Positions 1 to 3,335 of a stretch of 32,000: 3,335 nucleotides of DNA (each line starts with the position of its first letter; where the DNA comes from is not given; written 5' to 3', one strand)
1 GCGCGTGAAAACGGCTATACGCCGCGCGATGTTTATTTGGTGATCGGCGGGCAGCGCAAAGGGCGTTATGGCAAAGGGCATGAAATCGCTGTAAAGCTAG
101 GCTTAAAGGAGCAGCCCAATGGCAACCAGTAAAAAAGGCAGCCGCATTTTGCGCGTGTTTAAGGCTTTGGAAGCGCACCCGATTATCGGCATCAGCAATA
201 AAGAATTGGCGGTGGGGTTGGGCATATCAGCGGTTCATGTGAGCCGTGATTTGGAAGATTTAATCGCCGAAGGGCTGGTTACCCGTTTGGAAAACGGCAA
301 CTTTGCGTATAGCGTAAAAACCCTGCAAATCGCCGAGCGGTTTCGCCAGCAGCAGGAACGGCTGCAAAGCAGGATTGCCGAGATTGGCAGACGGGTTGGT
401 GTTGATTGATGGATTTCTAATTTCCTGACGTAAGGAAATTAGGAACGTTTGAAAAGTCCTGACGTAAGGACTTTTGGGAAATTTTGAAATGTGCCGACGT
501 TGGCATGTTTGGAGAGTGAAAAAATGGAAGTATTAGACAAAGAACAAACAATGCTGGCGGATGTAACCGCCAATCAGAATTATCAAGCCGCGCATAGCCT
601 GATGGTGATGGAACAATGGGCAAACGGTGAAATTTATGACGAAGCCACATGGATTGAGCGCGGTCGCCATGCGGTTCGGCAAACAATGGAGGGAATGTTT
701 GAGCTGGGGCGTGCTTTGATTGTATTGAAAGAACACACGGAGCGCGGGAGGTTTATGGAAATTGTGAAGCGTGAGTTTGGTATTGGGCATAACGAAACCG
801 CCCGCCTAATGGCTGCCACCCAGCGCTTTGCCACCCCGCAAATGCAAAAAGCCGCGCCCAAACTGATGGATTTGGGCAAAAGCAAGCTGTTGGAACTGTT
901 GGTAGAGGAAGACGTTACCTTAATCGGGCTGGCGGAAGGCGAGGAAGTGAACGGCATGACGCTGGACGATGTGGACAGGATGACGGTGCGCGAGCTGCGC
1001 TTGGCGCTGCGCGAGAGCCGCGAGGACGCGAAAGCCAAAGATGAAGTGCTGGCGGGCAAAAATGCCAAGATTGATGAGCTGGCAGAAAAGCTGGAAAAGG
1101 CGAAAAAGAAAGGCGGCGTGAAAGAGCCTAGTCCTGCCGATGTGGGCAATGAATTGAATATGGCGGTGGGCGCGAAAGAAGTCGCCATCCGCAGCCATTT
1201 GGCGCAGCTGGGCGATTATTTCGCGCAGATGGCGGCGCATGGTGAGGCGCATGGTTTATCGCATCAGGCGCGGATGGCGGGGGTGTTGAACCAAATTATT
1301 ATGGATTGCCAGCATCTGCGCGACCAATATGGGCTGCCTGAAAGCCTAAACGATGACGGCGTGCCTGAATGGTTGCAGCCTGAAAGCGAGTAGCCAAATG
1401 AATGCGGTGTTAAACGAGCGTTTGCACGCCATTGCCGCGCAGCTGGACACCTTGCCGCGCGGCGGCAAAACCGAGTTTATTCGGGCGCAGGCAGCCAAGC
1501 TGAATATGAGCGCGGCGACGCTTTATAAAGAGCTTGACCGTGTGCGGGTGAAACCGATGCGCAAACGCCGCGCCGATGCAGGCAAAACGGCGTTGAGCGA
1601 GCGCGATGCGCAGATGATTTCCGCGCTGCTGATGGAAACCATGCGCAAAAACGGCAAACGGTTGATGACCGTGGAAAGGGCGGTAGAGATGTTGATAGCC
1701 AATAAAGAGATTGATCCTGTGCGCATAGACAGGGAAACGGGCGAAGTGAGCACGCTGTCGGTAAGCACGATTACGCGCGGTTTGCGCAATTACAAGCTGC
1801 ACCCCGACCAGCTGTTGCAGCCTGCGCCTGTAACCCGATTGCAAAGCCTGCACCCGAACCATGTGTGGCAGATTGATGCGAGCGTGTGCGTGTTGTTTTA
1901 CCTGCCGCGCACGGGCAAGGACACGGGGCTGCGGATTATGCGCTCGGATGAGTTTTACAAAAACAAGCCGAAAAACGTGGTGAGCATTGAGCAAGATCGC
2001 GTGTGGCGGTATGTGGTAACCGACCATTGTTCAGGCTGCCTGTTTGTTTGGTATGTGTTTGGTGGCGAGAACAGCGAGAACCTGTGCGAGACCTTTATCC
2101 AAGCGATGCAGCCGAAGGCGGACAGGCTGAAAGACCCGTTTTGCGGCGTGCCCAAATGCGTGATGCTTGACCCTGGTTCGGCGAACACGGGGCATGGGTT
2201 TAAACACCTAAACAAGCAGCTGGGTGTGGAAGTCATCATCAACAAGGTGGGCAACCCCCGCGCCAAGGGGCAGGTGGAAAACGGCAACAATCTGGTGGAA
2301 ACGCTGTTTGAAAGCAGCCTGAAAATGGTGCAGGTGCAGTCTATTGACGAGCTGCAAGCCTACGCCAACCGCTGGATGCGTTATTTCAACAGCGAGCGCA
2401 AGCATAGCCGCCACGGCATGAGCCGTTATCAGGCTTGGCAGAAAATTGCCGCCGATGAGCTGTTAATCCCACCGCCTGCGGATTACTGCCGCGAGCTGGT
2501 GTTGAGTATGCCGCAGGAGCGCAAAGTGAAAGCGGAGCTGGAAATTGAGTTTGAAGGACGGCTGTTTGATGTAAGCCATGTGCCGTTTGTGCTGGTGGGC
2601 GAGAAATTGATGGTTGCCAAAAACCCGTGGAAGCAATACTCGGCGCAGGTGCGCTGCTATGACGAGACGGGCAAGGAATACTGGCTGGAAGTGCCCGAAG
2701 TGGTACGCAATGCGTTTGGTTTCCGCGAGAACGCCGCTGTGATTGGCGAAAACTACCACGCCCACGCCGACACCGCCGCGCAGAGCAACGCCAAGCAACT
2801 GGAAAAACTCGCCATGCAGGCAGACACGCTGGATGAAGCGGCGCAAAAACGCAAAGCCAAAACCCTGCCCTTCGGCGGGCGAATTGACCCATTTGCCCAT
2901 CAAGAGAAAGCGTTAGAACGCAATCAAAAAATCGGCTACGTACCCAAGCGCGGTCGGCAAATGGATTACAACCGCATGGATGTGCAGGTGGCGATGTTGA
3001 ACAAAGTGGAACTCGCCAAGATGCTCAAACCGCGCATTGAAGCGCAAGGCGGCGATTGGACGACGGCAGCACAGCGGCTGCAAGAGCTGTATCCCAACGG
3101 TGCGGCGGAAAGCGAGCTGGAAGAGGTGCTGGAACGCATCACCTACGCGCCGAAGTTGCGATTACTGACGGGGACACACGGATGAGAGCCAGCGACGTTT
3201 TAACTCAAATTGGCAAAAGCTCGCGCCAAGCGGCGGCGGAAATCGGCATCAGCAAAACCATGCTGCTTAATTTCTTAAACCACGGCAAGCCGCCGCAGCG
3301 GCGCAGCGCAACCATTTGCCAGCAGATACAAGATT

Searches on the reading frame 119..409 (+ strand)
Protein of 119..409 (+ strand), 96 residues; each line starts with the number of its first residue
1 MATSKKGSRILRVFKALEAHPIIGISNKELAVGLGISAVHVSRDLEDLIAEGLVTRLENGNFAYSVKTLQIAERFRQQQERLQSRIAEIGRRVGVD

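Call 3: search_protein_families(library=pfam, proteins=[window:119-409:+], max_evalue=0.01)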
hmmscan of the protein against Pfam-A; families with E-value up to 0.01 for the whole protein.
window:119-409:+ (96 aa): 6 families
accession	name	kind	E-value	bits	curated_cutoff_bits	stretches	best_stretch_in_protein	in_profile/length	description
PF13545.12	HTH_Crp_2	-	3.3e-05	24.2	27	1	22-56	19-55/70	Crp-like helix-turn-helix domain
PF09339.16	HTH_IclR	-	7.8e-05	22.8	22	1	9-56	4-50/52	IclR helix-turn-helix domain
PF12802.13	MarR_2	-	0.0015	19.1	27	1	25-59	21-55/61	MarR family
PF13412.12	HTH_24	-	0.0018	18.3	21.9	1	24-55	17-48/48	Winged helix-turn-helix DNA-binding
PF03428.19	RP-C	-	0.0048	17.2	24.4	1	18-62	65-109/175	Replication protein C N-terminal domain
PF06971.19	Put_DNA-bind_N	-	0.0059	17.1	27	0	11-45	14-48/49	Putative DNA-binding protein N-terminus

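Call 15: find_encoding_contigs(protein=window:119-406:+, flank=10000, max_places=10)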
Protein window:119-406:+ (96 aa): 23 contigs read that carry it; 10 places shown.
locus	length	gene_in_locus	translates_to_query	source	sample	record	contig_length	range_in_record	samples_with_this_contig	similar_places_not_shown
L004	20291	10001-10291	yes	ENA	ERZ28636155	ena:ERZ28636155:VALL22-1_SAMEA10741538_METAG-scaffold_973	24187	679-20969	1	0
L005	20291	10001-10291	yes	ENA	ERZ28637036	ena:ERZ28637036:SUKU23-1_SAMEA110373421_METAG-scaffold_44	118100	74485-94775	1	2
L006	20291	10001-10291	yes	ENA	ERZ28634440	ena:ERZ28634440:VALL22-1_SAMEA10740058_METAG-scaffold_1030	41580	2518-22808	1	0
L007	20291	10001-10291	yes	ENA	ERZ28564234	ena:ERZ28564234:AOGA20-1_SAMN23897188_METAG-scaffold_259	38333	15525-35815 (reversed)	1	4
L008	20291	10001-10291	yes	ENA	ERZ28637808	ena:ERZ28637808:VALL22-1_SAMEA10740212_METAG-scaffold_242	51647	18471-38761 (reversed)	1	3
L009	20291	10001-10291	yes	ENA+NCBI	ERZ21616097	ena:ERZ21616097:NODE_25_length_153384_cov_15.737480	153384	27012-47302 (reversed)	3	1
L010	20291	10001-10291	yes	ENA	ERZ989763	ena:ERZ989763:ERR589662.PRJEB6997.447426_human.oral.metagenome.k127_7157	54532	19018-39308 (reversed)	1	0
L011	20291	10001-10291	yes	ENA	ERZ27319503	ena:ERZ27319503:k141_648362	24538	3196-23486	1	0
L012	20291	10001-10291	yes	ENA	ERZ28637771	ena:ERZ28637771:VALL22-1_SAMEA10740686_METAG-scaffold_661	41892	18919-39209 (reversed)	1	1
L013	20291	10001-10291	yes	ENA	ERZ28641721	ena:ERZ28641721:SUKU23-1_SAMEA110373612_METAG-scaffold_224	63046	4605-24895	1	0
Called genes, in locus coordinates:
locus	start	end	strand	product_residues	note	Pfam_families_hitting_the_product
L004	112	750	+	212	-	-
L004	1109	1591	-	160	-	PF05069:Phage_tail_S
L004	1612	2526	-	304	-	PF04233:Phage_Mu_F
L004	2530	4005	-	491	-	PF06074:Portal_Mu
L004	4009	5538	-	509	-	PF03237:Terminase_6N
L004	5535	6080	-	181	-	PF11985:Phage_Mu_Gp27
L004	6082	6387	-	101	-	-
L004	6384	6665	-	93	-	-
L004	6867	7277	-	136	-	-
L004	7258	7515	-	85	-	-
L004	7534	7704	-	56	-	-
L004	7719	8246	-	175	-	PF05257:CHAP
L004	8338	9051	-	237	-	-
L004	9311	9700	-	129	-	PF01381:HTH_3 (weak)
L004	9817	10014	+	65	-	-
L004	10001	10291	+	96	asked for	-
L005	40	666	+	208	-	-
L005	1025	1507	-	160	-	PF05069:Phage_tail_S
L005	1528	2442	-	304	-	PF04233:Phage_Mu_F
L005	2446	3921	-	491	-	PF06074:Portal_Mu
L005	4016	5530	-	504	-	PF03237:Terminase_6N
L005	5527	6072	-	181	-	PF11985:Phage_Mu_Gp27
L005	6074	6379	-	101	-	-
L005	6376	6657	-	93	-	-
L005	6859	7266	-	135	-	-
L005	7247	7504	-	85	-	-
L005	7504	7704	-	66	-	-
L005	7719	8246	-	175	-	PF05257:CHAP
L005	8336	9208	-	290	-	-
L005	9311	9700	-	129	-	PF01381:HTH_3 (weak)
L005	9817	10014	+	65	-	-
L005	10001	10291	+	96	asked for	-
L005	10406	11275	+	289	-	PF11300:DUF3102 (faint)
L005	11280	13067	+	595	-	-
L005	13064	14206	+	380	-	PF13191:AAA_16 (weak), PF13401:AAA_22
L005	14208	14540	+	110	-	-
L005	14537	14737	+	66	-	-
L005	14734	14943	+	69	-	-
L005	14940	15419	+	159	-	PF27180:HI_1489_N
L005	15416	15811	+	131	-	-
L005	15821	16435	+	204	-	PF11363:DUF3164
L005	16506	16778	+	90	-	PF00216:Bac_DNA_binding, PF18291:HU-HIG (faint)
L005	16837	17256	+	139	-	PF06252:GemA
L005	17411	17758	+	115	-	PF08765:Mor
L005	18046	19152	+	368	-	-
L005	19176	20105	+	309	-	-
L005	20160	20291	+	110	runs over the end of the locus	PF09956:Phage_cement_2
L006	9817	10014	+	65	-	-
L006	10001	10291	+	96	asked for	-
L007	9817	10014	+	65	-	-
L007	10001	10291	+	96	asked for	-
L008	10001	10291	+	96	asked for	-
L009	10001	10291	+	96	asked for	-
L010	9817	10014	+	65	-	-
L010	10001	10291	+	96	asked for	-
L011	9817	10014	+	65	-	-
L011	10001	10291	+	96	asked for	-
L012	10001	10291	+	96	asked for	-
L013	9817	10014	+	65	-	-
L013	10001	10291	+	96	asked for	-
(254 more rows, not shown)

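Call 36: search_dna_similar(query=L005:2446-3921:-, collection=phages, mode=protein, max_rows=25)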
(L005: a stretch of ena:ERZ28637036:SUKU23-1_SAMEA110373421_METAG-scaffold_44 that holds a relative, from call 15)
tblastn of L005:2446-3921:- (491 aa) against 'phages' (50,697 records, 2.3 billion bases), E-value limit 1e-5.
Records with a match: 415; places in all: 415; records where one place covers at least 80% of the query: 148.
Best place of each record, by identity: <60% 415.
By first word of the organism name: Pseudomonas 174; Ralstonia 94; Bacteroides 21; Burkholderia 13; Bacteriophage 13; Vibrio 12; Nodularia 9; Escherichia 8; Yersinia 5; Rhodobacter 5; and 31 more.
By host as written in the record: Pseudomonas aeruginosa 68; Ralstonia solanacearum 67; - 63; Pseudomonas aeruginosa PA14 33; Vibrio sp. 9; Burkholderia sp. 7; Ralstonia solanacearum Race 3, Biovar 1 6; Yersinia pestis EV76-CN 4; and 113 more.
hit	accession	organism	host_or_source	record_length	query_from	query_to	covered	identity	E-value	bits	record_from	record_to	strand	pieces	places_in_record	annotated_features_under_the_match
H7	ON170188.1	Ralstonia phage YO107_2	Ralstonia solanacearum T440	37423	5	482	97%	47.0%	1e-130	423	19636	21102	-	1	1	record has no annotation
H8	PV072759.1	Burkholderia phage vB_E433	Burkholderia sp.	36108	5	484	98%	46.1%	3e-127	414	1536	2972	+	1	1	hypothetical protein | minor head protein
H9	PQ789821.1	Burkholderia phage vB_E274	Burkholderia sp.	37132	5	484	98%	46.1%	3e-127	414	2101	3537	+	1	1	hypothetical protein | minor head protein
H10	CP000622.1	Burkholderia phage phiE255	Burkholderia thailandensis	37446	5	484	98%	46.1%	3e-127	414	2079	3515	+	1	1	gp3 | gp4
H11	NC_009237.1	Burkholderia phage phiE255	Burkholderia thailandensis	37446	5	484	98%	46.1%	3e-127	414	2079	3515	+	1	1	portal protein | minor head protein and DNA pilot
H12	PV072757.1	Burkholderia phage vB_CB2b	Burkholderia sp.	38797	5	484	98%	46.1%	3e-127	414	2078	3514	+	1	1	hypothetical protein | minor head protein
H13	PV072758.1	Burkholderia phage vB_E430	Burkholderia sp.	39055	5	484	98%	46.1%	3e-127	414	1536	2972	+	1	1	hypothetical protein | minor head protein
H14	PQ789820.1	Burkholderia phage vB_E427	Burkholderia sp.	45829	5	484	98%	46.1%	3e-127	414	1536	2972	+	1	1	hypothetical protein | minor head protein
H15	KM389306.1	Escherichia phage Phi06_2974 B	-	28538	5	482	97%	45.3%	7e-115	378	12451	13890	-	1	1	record has no annotation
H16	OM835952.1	Klebsiella phage KP12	Klebsiella pneumoniae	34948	5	482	97%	45.2%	5e-114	375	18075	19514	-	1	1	FluMu-like protein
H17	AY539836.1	Burkholderia phage BcepMu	-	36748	13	484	96%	45.6%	3e-125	407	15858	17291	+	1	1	gp29 | gp30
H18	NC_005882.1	Burkholderia phage BcepMu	-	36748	13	484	96%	45.6%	3e-125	407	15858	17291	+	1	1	portal protein | minor head protein and DNA pilot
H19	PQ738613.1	Escherichia phage PhiKM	Escherichia coli (uropathogenic)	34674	9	482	97%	44.4%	8e-117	384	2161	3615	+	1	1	hypothetical protein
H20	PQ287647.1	Pseudomonas phage Komp_PAO1_1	Pseudomonas aeruginosa PAO1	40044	19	488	96%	44.4%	2e-120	394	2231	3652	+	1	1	portal protein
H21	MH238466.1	Pasteurella phage AFS-2018a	Pasteurella multocida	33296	21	401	78%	48.1%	1e-111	368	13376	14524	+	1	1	portal protein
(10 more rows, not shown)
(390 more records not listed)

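Call 43: search_protein_families(library=pfam, proteins=[L005:1025-1507:-, L005:1528-2442:-, L005:2446-3921:-, L005:4016-5530:-, L005:5527-6072:-, L005:6074-6379:-, L005:6376-6657:-, L005:7719-8246:-, L005:8336-9208:-, L005:9311-9700:-], max_evalue=0.001)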
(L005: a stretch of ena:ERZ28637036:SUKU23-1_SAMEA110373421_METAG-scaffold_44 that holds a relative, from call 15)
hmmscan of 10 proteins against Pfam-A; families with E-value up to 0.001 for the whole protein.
L005:1025-1507:- (160 aa): 1 family
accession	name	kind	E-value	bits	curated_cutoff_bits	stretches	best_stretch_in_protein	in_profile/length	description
PF05069.18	Phage_tail_S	-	3.6e-25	89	24.3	1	9-156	4-147/148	Phage virion morphogenesis family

L005:1528-2442:- (304 aa): 1 family
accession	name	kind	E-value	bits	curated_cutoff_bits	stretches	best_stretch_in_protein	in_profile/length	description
PF04233.19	Phage_Mu_F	-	1.4e-24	87.4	29.6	1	57-187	2-111/112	Phage Mu protein F like protein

L005:2446-3921:- (491 aa): 1 family
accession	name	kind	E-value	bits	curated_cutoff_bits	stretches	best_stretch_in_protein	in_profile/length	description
PF06074.18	Portal_Mu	-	1.4e-90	304.4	23.9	1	55-382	2-336/336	Portal protein of Mu bacteriophage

L005:4016-5530:- (504 aa): 1 family
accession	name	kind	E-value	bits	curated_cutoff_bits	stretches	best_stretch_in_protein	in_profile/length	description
PF03237.21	Terminase_6N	-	4e-08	33.6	22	1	116-266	70-214/215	Terminase large subunit, T4likevirus-type, N-terminal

L005:5527-6072:- (181 aa): 1 family
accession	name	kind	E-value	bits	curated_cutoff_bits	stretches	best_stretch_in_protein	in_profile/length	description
PF11985.13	Phage_Mu_Gp27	-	1.4e-46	159.5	28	1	7-180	1-173/173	Bacteriophage Mu, Gp27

L005:6074-6379:- (101 aa): 0 families

L005:6376-6657:- (93 aa): 0 families

L005:7719-8246:- (175 aa): 1 family
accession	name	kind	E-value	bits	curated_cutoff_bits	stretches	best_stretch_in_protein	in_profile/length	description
PF05257.22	CHAP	-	2.4e-09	38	26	1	47-123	2-81/81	CHAP domain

L005:8336-9208:- (290 aa): 0 families

L005:9311-9700:- (129 aa): 3 families
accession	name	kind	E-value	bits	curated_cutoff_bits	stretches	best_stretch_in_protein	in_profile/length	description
PF01381.28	HTH_3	-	1.1e-05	25.8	23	1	11-54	1-44/55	Helix-turn-helix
PF13560.12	HTH_31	-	3.9e-05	24.3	27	1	7-49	2-45/64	Helix-turn-helix domain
PF15731.11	MqsA_antitoxin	-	0.00034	21.2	30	1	9-55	72-118/131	Antitoxin component of bacterial toxin-antitoxin system, MqsA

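Call 44: search_protein_families(library=phrogs, proteins=[L005:6859-7266:-, L005:7247-7504:-, L005:7504-7704:-, L005:7719-8246:-, L005:6074-6379:-, L005:6376-6657:-], max_evalue=0.001)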
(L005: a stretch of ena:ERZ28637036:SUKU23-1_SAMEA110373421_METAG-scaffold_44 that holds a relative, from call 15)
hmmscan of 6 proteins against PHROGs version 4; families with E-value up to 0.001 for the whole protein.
L005:6859-7266:- (135 aa): 4 families
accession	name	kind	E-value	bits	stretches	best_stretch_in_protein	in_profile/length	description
phrog_3450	-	unknown function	5.2e-25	89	1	4-133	7-136/137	-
phrog_1403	-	lysis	1.2e-13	52.5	1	13-134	21-146/212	Rz-like spanin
phrog_2466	-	lysis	0.00038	21.3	1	9-104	3-98/172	Rz-like spanin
phrog_1152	-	lysis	0.00081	20.4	0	13-103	10-90/127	Rz-like spanin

L005:7247-7504:- (85 aa): 1 family
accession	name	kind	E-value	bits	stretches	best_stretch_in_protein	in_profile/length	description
phrog_1322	-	moron, auxiliary metabolic gene and host takeover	2.2e-28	99.2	1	1-81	1-84/87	membrane protein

L005:7504-7704:- (66 aa): 1 family
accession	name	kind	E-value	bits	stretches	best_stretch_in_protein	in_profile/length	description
phrog_8108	-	unknown function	3e-06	28.5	1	15-66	14-64/66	-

L005:7719-8246:- (175 aa): 4 families
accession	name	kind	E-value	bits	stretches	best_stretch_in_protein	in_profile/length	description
phrog_1259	-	tail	2.6e-40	139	1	5-147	983-1132/1179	baseplate hub subunit and tail lysozyme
phrog_9589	-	lysis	6.7e-13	50.1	1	14-153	8-164/281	endolysin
phrog_21357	-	lysis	1.3e-05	25.8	1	14-129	8-133/225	endolysin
phrog_329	-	tail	0.0002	20.7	1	39-123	543-630/949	minor tail protein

L005:6074-6379:- (101 aa): 1 family
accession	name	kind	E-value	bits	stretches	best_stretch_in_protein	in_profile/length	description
phrog_436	-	unknown function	3.5e-37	127.5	1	3-100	12-108/125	-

L005:6376-6657:- (93 aa): 2 families
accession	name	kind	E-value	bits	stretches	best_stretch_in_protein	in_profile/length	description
phrog_462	-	other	2.8e-21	76.6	1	3-89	6-98/101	lipoprotein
phrog_6179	-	unknown function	0.00024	22.7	1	6-53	3-50/93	-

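Call 58: find_related_loci(query=L005:4016-5530:-, collection=viral_contigs, flank=10000)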
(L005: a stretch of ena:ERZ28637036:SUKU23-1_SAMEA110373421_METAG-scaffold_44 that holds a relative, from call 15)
Query L005:4016-5530:- (504 aa) in viral_contigs; peptide patterns used: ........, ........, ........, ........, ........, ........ (x = any residue, [..] = any of these).
204 stretches matched a pattern; 80 encode a relative of the query (tblastn E <= 1e-3); 80 distinct loci.
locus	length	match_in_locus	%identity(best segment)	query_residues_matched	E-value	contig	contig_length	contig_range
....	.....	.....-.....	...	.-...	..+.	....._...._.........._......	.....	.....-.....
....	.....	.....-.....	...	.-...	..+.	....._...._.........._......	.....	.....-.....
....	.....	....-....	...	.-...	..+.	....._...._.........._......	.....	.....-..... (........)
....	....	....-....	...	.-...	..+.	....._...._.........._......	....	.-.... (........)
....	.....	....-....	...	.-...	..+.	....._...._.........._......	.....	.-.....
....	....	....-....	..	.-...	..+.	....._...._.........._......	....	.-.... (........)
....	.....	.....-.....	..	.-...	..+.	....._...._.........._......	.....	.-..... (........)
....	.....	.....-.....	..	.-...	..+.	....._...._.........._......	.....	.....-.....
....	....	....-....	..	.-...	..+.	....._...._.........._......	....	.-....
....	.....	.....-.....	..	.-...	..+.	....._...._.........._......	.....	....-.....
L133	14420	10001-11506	97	3-504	0e+0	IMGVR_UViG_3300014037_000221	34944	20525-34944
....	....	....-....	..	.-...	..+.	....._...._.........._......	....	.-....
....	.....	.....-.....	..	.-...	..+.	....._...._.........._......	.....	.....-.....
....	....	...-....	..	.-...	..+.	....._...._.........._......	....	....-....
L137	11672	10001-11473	85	14-504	0e+0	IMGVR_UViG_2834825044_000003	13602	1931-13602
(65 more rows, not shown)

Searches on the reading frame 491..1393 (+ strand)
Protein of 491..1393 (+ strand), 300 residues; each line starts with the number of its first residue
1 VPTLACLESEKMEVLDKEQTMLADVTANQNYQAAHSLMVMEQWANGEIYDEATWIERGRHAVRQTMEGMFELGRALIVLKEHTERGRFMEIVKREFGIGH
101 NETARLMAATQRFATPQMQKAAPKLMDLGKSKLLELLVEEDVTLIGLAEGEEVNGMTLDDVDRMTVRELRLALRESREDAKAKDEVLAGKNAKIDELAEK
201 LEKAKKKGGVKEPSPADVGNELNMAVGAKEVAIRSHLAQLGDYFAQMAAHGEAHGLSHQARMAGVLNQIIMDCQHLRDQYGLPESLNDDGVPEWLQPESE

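Call 3: search_protein_families(library=pfam, proteins=[window:491-1393:+], max_evalue=0.01)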
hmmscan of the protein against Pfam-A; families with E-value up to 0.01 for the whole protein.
window:491-1393:+ (300 aa): 1 family
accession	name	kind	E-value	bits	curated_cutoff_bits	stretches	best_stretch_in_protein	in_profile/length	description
PF11300.13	DUF3102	-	1.6e-06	28.8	24.4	1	63-175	19-128/129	Protein of unknown function (DUF3102)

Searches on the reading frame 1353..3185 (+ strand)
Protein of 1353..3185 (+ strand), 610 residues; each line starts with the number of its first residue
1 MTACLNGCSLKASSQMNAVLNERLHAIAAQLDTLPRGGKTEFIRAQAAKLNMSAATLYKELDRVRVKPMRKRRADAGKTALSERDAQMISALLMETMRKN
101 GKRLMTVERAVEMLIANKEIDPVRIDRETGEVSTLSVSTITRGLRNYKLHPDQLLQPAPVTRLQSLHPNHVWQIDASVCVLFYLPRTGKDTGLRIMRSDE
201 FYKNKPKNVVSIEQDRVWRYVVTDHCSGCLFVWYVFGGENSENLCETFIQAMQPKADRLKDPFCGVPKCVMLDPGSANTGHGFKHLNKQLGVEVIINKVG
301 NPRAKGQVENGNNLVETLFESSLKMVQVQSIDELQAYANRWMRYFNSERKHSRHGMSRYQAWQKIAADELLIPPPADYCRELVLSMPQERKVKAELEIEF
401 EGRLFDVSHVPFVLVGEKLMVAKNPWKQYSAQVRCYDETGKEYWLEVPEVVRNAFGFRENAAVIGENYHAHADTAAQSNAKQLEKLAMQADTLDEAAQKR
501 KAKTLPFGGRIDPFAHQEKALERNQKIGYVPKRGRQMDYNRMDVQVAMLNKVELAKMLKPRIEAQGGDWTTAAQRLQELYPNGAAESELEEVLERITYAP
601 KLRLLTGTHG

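Call 3: search_protein_families(library=pfam, proteins=[window:1353-3185:+], max_evalue=0.01)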
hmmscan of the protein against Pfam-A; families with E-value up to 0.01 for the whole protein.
window:1353-3185:+ (610 aa): 2 families
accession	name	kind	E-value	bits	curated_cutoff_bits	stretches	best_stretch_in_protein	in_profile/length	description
PF13683.12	rve_3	-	3.7e-05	23.8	26.5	1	291-356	2-64/67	Integrase core domain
PF00665.32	rve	-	0.00012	22.7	32.6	1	167-302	3-102/102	Integrase core domain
